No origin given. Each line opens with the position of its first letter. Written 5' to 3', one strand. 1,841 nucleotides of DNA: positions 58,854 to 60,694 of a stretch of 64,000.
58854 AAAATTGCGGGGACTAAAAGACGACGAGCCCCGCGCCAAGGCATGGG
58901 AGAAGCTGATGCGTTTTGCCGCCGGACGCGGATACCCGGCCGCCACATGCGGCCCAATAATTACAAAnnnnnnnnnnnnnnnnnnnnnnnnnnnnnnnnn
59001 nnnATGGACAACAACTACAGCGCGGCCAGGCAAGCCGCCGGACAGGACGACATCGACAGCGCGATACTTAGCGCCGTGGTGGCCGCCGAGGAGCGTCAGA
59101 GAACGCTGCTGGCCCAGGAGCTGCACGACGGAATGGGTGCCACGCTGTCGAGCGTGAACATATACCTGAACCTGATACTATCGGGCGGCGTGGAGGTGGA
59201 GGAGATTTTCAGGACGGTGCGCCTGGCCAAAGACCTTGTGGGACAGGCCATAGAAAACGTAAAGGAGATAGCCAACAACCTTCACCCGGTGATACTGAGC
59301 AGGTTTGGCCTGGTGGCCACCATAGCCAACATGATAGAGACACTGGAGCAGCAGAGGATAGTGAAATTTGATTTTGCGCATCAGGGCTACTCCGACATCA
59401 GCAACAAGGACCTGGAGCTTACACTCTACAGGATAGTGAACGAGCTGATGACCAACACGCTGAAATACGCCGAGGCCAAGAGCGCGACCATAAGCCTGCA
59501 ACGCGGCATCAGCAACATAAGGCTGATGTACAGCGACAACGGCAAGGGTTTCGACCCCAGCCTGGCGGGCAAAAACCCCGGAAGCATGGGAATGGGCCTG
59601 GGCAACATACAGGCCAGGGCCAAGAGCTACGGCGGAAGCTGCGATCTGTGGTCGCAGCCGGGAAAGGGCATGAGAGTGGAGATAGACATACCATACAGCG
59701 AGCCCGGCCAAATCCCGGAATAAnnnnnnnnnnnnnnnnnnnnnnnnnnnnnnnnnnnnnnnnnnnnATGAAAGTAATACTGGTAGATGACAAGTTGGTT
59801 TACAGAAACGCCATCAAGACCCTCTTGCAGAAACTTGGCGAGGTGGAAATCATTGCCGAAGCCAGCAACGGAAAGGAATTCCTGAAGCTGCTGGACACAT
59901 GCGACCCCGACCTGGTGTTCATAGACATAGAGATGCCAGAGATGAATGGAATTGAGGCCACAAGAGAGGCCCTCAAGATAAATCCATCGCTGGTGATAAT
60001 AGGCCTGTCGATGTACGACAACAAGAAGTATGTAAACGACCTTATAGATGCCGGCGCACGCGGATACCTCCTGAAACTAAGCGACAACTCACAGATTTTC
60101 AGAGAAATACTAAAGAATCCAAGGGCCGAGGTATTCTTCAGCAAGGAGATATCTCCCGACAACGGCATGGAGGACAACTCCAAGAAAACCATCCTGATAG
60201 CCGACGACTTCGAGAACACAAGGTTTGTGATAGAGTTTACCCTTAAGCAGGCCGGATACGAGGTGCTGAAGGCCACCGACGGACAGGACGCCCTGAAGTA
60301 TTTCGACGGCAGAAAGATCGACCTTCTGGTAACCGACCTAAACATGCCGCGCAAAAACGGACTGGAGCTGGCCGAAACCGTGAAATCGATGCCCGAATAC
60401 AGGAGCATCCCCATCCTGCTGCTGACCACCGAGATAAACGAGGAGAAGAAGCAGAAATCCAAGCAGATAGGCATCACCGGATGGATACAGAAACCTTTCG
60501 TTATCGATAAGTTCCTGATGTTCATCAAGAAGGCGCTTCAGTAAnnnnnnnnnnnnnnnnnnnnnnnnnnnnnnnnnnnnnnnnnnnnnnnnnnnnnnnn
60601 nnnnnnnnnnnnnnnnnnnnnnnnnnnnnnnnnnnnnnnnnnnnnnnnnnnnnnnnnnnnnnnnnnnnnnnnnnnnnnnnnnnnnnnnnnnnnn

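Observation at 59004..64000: Che-type chemosensory cluster in a T9SS/gliding-type Bacteroidota context: possible Frz-like control module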

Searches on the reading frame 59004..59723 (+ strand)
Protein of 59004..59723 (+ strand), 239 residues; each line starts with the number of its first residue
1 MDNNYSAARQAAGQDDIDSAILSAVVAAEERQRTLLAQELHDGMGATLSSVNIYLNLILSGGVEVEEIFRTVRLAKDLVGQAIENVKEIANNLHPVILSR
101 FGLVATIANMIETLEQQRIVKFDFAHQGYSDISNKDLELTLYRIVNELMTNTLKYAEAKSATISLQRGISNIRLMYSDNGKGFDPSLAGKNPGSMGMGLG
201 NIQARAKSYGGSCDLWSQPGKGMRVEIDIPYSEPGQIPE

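Call 6: search_protein_families(library=pfam, proteins=[window:59004-59723:+], max_evalue=0.01)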
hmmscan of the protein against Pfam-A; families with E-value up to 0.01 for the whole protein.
window:59004-59723:+ (239 aa): 2 families
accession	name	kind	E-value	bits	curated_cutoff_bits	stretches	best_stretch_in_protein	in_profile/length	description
PF02518.31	HATPase_c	-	6.1e-13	49.6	26.4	1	138-231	3-109/111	Histidine kinase-, DNA gyrase B-, and HSP90-like ATPase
PF07730.19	HisKA_3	-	6.3e-08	33.5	24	1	33-96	2-66/68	Histidine kinase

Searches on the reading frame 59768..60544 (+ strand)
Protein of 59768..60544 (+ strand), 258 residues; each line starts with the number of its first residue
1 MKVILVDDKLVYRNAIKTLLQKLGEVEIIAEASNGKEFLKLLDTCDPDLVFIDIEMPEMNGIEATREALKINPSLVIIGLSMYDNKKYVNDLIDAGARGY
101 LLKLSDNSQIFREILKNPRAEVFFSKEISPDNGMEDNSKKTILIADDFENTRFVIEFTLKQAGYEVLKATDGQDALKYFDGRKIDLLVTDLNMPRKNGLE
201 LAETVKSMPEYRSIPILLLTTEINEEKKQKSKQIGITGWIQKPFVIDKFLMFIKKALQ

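Call 6: search_protein_families(library=pfam, proteins=[window:59768-60544:+], max_evalue=0.01)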
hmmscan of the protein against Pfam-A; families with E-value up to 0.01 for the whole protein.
window:59768-60544:+ (258 aa): 1 family
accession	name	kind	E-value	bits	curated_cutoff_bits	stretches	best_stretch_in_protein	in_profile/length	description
PF00072.30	Response_reg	-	1.4e-48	164.1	30.2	2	3-112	1-108/111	Response regulator receiver domain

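Call 49: search_solved_structures(query=window:59768-60544:+, max_evalue=1e-8)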
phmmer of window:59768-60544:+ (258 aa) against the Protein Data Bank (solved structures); distinct sequences matched with E-value up to 1e-8: 148 (the best 60 are shown).
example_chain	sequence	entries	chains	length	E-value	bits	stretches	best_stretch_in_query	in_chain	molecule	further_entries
4hnr_A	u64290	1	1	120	2.4e-24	89.4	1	142-255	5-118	Chemotaxis protein CheY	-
4h60_A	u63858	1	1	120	2.4e-24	89.4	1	142-255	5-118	Chemotaxis protein CheY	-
5t3y_A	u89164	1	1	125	2.6e-21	79.4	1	140-244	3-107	Two-component system response regulator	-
6er7_A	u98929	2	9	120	2.8e-18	69.5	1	2-114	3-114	120aa long hypothetical chemotaxis protein (CheY)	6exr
1tmy_A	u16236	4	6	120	3.4e-17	65.9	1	2-112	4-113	CHEY PROTEIN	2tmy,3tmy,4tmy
1u0s_Y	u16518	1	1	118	3.6e-17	65.9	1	2-112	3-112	Chemotaxis protein cheY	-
4iga_A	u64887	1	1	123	3.7e-17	65.8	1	2-112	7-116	Chemotaxis protein CheY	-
6ekg_Y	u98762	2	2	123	5.4e-17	65.3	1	2-111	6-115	Chemotaxis protein CheY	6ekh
7od9_B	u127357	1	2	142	6.7e-17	65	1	2-113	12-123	Response regulator receiver protein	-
5hev_A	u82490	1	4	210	6.7e-17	65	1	1-140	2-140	Response regulator protein VraR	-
5chy_A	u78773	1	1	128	2.8e-16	62.9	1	141-246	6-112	CHEY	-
1a04_A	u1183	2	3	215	4.8e-16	62.2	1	3-130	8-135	NITRATE/NITRITE RESPONSE REGULATOR PROTEIN NARL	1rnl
4gvp_A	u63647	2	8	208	5.6e-16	61.9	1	1-129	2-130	Response regulator protein vraR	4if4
7ve6_A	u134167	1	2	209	5.7e-16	61.9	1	1-129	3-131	Response regulator protein VraR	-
4qyw_A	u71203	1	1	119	5.7e-16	61.9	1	2-112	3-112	Chemotaxis protein CheY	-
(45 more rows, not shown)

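Call 62: find_homologous_proteins(query=window:59768-60544:+, max_evalue=1e-10)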
Query window:59768-60544:+ (258 aa): 3595 proteins with E <= 1e-10 among 5399 candidates; the best 120 are listed.
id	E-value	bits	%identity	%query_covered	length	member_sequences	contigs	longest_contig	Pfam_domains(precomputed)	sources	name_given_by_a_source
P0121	7.8e-149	512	92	100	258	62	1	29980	PF00072.31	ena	-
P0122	5.8e-148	509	91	100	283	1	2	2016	PF00072.31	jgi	-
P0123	5.8e-148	509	91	100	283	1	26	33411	PF00072.31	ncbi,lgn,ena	-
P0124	4.0e-147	506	90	100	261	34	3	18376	PF00072.31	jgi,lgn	jgi:two-component system chemotaxis response regulator CheY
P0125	2.4e-138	477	86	100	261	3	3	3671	PF00072.31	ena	-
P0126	4.0e-137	473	86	100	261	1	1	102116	PF00072.31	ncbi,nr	ncbi:MAG: response regulator [Bacteroidales bacterium]|nr:response regulator [Bacteroidales bacteriu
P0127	8.0e-135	466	84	100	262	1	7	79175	PF00072.31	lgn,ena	-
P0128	2.1e-133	461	81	100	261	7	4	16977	PF00072.31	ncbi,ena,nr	ncbi:MAG: response regulator [Bacteroidales bacterium]|nr:response regulator [Bacteroidales bacteriu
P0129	2.4e-133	461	81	100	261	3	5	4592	PF00072.31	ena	-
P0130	3.5e-130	451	80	100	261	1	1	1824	PF00072.31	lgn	-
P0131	4.1e-130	450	80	100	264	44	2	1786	PF00072.31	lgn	-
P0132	9.7e-130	449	80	100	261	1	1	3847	PF00072.31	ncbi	-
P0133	3.8e-128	444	78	100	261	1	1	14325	PF00072.31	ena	-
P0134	7.1e-126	437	77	100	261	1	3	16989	PF00072.31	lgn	-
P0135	5.0e-123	427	75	100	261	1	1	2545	PF00072.31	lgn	-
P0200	1.5e-71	259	50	99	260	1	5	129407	PF23198.2,PF00072.31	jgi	-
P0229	6.6e-37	145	38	86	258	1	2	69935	PF00072.31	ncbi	-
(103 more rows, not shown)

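Call 63: find_encoding_contigs(protein=P0200, flank=10000, max_places=1)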
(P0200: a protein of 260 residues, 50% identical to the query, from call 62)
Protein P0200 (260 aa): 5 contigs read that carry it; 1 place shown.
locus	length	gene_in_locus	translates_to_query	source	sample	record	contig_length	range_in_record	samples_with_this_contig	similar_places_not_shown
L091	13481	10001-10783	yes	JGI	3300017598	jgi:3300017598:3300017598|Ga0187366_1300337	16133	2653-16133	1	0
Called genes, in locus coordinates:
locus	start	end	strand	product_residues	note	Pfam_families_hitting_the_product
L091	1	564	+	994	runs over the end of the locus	PF08447:PAS_3, PF13426:PAS_9 (weak), PF13188:PAS_8 (weak), PF13426:PAS_9, PF13426:PAS_9, PF00512:HisKA, PF02518:HATPase_c, PF00072:Response_reg, +4 more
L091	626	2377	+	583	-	-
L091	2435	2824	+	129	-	-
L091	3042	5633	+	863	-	PF20966:MASE6 (weak), PF00989:PAS, PF08448:PAS_4, PF13426:PAS_9, PF00512:HisKA, PF02518:HATPase_c, PF00072:Response_reg, PF20161:VpsR (weak), +1 more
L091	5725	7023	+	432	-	PF00072:Response_reg, PF00512:HisKA, PF02518:HATPase_c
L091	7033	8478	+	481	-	PF00072:Response_reg, PF13426:PAS_9 (weak), PF07730:HisKA_3, PF02518:HATPase_c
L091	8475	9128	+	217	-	PF00072:Response_reg, PF00196:GerE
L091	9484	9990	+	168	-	PF00072:Response_reg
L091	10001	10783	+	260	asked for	PF00072:Response_reg, PF23198:PDE8A_N (faint), PF00072:Response_reg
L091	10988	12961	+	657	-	PF01627:Hpt, PF02518:HATPase_c, PF01584:CheW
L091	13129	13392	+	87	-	PF01584:CheW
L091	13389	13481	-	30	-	?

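Call 64: find_encoding_contigs(protein=P0229, flank=10000, max_places=1)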
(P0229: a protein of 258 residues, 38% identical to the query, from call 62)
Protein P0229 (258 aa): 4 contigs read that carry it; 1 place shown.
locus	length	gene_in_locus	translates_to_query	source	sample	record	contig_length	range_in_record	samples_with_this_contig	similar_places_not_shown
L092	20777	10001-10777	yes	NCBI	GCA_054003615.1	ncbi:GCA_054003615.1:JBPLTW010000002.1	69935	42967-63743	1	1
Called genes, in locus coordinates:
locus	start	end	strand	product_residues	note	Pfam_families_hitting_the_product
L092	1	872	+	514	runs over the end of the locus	PF00082:Peptidase_S8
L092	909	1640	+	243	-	-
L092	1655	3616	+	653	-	PF07885:Ion_trans_2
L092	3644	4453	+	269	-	PF01042:Ribonuc_L-PSP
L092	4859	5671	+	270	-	PF03705:CheR_N, PF13649:Methyltransf_25 (faint), PF01739:CheR, PF08241:Methyltransf_11 (faint), PF08242:Methyltransf_12 (faint), PF13847:Methyltransf_31 (faint)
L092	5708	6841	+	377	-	PF00015:MCPsignal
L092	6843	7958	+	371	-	PF00015:MCPsignal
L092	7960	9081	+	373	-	PF00015:MCPsignal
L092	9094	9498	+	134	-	-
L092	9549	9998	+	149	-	PF03975:CheD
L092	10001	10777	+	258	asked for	PF00072:Response_reg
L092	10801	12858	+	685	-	PF01627:Hpt, PF02895:H-kinase_dim (weak), PF02518:HATPase_c, PF01584:CheW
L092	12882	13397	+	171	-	PF01584:CheW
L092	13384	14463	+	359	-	PF00072:Response_reg, PF01339:CheB_methylest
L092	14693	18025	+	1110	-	PF17757:UvrB_inter, PF02559:CarD_TRCF_RID, PF00270:DEAD, PF00271:Helicase_C, PF03461:TRCF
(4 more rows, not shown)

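Call 89: predict_structure(alignment_id=A3)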
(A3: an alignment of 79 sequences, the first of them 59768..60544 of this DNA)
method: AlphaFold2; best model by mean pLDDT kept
length: 258 residues; sequences in the alignment: 79
mean_pLDDT: 88.7   pTM: 0.55
mean pLDDT of the five models: 88.7, 88.4, 88.2, 86.9, 85.1
residues with pLDDT >= 90: 161; 70-90: 81; 50-70: 8; < 50: 8
segments of 3 or more residues with pLDDT < 50: 129-136
pLDDT, mean of each block of 10 residues (from residue 1): 96 94 94 98 96 95 97 95 81 88 86 85 63 51 90 82 90 95 96 93 96 95 86 92 83 90
secondary structure, 60 per line:
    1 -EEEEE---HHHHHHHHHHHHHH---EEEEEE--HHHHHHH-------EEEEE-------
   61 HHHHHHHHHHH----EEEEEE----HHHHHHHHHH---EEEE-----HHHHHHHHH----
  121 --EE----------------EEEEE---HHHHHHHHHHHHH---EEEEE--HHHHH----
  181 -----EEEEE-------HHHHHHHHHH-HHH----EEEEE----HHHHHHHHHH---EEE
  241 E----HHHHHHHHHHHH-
elements in order: E2-6 H10-23 E27-32 H35-41 E49-53 H61-71 E76-81 H86-95 E99-102 H108-116 E141-145 H149-161 E165-169 H172-176 E186-190 H198-207 E216-220 H225-234 E238-241 H246-257
